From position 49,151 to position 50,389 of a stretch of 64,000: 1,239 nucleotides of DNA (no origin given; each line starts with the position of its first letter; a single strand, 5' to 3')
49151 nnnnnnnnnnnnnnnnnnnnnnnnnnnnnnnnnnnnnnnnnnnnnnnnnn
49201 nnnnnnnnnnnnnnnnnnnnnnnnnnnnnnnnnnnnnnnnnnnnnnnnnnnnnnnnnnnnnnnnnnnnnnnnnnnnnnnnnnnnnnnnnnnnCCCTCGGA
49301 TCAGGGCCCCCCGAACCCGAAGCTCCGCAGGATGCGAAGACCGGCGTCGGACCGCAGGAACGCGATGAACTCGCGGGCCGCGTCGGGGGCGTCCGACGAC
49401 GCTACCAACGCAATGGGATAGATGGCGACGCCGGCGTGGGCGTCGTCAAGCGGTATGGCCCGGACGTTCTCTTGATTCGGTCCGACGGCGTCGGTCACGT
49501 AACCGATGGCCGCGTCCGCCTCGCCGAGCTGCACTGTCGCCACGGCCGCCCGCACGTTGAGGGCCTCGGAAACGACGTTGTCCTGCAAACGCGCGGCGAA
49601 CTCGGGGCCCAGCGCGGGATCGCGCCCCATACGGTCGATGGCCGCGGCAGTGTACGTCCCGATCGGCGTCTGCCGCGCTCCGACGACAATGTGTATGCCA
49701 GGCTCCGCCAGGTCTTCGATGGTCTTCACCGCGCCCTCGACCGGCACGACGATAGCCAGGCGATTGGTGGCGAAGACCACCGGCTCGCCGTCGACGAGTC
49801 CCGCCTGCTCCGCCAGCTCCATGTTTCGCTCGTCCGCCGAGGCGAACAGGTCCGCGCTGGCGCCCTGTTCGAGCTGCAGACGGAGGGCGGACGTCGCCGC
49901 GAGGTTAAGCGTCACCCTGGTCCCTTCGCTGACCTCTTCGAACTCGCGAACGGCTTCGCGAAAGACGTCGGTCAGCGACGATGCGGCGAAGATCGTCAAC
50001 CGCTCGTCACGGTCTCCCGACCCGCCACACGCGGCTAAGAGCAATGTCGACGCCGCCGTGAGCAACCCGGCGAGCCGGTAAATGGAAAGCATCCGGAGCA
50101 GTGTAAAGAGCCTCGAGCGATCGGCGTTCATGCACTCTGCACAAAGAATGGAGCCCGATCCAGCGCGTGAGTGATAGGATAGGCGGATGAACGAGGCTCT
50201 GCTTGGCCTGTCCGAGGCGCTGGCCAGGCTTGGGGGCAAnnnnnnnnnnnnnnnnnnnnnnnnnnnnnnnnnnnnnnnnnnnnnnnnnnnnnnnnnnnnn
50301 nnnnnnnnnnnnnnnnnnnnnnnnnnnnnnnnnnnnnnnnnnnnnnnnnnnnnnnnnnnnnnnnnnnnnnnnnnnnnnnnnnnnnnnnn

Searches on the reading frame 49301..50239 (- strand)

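Call 91: search_protein_families(library=pfam, proteins=[window:49301-50239:-], max_evalue=0.00001)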
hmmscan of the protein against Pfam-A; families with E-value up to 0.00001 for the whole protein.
window:49301-50239:- (312 aa): 2 families
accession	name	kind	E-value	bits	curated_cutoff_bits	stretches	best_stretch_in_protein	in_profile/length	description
PF13531.11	SBP_bac_11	-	1.7e-47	162.6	25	1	81-309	1-226/227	Bacterial extracellular solute-binding protein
PF01547.30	SBP_bac_1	-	5.5e-18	66.4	26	1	86-300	1-305/307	Bacterial extracellular solute-binding protein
